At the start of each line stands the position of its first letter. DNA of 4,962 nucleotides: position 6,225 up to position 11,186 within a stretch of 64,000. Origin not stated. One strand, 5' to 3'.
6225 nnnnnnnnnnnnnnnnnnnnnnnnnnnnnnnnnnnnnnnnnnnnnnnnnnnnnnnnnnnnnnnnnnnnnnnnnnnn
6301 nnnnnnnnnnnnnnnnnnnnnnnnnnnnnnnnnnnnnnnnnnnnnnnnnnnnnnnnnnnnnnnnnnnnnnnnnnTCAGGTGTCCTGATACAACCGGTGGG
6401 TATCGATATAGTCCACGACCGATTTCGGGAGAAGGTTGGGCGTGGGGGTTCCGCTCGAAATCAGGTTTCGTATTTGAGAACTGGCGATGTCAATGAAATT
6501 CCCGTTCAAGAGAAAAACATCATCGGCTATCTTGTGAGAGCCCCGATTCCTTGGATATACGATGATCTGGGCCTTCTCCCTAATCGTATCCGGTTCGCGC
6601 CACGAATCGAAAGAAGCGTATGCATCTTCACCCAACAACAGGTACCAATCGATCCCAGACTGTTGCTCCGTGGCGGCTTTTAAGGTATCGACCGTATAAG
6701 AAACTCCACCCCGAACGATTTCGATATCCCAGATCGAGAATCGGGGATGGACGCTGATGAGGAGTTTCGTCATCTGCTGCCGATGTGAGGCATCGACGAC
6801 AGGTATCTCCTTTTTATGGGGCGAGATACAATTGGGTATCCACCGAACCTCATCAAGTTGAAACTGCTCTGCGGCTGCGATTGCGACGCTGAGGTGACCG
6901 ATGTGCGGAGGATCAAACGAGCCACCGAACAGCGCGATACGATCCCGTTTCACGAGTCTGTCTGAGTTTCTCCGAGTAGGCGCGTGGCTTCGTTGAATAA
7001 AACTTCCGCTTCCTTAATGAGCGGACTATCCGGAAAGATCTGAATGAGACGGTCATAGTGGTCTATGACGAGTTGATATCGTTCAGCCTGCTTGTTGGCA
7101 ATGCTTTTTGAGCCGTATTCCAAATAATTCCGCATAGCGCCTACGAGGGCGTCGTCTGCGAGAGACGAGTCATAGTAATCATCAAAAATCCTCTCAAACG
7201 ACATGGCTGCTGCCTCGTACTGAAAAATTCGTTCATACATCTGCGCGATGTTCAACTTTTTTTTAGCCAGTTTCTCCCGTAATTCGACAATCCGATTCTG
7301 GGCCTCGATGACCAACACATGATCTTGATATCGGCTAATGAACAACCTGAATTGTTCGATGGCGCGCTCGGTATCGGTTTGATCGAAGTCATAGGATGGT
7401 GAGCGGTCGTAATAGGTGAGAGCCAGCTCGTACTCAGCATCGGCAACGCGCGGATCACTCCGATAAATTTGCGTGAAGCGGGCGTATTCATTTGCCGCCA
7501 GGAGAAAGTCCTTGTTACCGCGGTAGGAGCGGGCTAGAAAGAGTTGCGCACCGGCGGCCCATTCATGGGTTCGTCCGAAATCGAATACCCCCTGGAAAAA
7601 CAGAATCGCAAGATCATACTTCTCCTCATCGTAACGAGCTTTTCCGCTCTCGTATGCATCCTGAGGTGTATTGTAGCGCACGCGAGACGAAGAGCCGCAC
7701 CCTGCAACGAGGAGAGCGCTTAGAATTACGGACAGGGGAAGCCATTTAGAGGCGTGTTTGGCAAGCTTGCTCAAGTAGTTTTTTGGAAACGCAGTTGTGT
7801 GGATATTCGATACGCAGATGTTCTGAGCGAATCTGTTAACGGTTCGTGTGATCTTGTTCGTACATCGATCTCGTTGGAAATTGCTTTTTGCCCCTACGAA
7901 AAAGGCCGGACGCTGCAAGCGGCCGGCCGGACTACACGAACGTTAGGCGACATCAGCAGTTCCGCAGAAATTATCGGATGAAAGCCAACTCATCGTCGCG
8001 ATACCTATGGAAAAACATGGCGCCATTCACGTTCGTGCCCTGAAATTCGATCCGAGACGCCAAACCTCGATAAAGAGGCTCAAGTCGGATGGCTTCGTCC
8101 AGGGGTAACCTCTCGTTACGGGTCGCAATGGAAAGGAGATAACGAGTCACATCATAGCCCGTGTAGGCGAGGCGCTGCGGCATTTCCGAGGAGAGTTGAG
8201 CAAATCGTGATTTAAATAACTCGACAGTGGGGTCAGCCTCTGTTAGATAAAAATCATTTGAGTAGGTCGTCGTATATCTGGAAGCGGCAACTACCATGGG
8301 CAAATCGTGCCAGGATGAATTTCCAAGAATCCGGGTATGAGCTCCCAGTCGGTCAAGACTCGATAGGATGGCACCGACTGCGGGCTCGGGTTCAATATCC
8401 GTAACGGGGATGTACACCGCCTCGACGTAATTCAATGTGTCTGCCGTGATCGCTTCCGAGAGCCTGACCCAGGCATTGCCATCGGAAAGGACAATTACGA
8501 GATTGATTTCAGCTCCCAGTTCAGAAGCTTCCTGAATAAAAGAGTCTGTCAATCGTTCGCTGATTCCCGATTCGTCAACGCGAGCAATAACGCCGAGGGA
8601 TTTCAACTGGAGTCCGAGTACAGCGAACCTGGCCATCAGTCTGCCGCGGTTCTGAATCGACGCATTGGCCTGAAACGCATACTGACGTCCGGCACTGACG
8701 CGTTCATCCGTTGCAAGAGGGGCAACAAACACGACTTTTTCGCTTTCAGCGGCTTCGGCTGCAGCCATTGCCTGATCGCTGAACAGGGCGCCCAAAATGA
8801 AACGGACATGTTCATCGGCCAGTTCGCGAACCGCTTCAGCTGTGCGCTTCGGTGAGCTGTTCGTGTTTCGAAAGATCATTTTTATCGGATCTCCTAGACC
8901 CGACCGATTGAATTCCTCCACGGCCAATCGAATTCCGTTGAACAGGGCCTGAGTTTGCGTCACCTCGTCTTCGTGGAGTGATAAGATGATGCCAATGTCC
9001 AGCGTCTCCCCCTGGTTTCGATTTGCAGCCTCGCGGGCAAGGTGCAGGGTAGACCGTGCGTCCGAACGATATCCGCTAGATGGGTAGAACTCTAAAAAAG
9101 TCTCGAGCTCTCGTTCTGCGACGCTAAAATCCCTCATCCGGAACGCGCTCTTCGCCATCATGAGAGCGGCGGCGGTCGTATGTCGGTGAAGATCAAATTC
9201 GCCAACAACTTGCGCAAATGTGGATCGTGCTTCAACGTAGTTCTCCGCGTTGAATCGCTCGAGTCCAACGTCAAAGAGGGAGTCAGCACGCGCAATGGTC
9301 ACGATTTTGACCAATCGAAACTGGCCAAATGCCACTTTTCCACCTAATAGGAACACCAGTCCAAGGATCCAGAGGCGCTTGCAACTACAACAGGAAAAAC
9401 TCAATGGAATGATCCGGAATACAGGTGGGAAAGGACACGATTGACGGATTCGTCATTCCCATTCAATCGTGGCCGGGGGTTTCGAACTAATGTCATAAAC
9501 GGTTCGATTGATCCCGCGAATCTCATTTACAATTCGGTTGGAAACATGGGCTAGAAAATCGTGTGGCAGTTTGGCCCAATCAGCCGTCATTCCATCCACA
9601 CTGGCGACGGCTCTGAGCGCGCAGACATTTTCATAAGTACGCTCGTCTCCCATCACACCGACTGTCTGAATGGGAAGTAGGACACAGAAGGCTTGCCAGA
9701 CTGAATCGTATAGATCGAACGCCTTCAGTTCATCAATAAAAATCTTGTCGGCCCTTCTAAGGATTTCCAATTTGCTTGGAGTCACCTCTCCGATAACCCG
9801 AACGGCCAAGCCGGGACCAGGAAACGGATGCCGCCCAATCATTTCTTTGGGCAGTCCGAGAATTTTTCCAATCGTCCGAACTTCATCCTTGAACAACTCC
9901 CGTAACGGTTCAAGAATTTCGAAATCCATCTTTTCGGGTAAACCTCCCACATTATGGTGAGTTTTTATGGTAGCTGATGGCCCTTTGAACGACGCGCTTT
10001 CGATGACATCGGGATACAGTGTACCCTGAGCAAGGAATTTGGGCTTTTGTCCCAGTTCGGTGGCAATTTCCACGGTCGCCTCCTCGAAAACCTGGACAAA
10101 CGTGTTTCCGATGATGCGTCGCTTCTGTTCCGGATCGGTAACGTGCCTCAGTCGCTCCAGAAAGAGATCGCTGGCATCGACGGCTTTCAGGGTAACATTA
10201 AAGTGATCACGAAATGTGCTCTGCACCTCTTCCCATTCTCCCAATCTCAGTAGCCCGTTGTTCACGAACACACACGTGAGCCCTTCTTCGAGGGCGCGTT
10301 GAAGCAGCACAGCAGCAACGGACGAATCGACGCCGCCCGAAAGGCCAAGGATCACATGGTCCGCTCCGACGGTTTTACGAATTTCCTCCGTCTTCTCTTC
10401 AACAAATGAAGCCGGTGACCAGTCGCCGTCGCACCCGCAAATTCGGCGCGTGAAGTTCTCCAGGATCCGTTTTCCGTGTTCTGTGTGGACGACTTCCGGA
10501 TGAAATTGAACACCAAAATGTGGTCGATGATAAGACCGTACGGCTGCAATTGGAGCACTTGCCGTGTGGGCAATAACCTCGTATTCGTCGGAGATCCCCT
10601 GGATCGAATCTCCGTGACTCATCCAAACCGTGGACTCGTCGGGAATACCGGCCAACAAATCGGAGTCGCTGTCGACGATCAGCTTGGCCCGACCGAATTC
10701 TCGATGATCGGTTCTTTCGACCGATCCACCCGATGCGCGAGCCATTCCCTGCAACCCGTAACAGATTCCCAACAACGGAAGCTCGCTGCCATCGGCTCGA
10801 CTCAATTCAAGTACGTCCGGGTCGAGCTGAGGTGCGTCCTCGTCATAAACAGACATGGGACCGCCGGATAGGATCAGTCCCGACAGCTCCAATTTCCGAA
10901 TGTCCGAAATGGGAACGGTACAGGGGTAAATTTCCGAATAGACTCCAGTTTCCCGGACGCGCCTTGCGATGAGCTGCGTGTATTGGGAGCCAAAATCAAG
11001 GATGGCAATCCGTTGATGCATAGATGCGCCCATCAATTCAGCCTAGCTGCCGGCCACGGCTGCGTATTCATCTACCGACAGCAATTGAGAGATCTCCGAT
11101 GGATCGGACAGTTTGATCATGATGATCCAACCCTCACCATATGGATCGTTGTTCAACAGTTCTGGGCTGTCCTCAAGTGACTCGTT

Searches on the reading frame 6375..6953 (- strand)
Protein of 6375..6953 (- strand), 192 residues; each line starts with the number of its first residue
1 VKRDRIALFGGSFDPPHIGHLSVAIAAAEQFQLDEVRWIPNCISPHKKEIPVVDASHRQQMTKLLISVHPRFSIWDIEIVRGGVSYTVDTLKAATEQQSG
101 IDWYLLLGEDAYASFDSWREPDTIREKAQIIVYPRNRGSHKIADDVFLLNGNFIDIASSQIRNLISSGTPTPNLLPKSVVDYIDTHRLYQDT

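Call 65: search_protein_families(library=pfam, proteins=[window:6375-6953:-], max_evalue=0.0001)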
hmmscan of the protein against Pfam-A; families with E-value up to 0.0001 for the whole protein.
window:6375-6953:- (192 aa): 1 family
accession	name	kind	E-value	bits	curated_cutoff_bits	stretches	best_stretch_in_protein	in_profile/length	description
PF01467.32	CTP_transf_like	-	3.1e-24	86.1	21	1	8-163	1-132/133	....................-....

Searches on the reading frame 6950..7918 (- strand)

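Call 65: search_protein_families(library=pfam, proteins=[window:6950-7918:-], max_evalue=0.0001)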
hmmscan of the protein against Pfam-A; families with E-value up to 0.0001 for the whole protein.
window:6950-7918:- (322 aa): 2 families
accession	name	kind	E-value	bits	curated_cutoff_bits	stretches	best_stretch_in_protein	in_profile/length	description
PF13525.12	YfiO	-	8.1e-22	78.4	25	1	83-277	3-200/203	Outer membrane lipoprotein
PF13428.12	TPR_14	-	4.1e-05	24.3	23.5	0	276-302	12-38/44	Tetratricopeptide repeat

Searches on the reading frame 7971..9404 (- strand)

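Call 43: search_protein_families(library=pfam, proteins=[window:7971-9404:-], max_evalue=0.001)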
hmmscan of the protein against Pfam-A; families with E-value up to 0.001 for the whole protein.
window:7971-9404:- (477 aa): 5 families
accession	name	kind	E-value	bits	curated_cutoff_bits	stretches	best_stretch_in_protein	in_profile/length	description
PF13458.12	Peripla_BP_6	-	2.5e-19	70.6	31.7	1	137-427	4-293/343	Periplasmic binding protein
PF01094.35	ANF_receptor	-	1e-09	38.4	25.4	1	158-427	6-289/353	Receptor family ligand binding region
PF13525.12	YfiO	-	5e-06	26.9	25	1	41-110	6-75/203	Outer membrane lipoprotein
PF09976.15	TPR_21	-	1.4e-05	25.4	25.5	1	12-116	11-115/193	Tetratricopeptide repeat-like domain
PF13433.12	Peripla_BP_5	-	0.00012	21.8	27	1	136-211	2-80/363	Periplasmic binding protein domain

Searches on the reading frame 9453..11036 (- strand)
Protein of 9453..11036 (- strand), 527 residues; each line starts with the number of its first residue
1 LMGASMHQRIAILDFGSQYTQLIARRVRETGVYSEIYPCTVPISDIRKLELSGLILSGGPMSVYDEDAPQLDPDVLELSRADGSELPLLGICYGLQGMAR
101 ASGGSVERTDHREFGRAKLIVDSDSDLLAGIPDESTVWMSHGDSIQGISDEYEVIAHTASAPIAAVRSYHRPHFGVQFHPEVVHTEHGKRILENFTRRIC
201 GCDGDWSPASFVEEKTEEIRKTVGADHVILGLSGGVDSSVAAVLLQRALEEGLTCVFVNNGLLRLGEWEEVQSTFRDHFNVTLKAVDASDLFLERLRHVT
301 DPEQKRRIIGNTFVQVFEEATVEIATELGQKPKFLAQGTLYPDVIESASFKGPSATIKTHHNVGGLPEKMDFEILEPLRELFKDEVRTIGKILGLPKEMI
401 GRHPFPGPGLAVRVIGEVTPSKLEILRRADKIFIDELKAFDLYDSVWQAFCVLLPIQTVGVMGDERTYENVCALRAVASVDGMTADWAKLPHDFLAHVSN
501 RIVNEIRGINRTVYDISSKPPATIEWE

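Call 43: search_protein_families(library=pfam, proteins=[window:9453-11036:-], max_evalue=0.001)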
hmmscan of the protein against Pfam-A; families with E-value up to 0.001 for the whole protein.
window:9453-11036:- (527 aa): 5 families
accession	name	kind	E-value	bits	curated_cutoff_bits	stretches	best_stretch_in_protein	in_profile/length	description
PF00958.27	GMP_synt_C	-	2.3e-44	149.8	27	1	435-526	1-92/92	GMP synthase C terminal domain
PF00117.34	GATase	-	2.1e-42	145.4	22.8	1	12-196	2-187/190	Glutamine amidotransferase class-I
PF02540.23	NAD_synthase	-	1.8e-10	40.8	21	1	221-251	14-44/242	NAD synthase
PF07722.19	Peptidase_C26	-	4.7e-10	40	20.5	1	79-181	99-219/219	Peptidase C26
PF03054.22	tRNA_Me_trans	-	0.00012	22.3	20.6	1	227-259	2-33/202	tRNA methyl transferase HUP domain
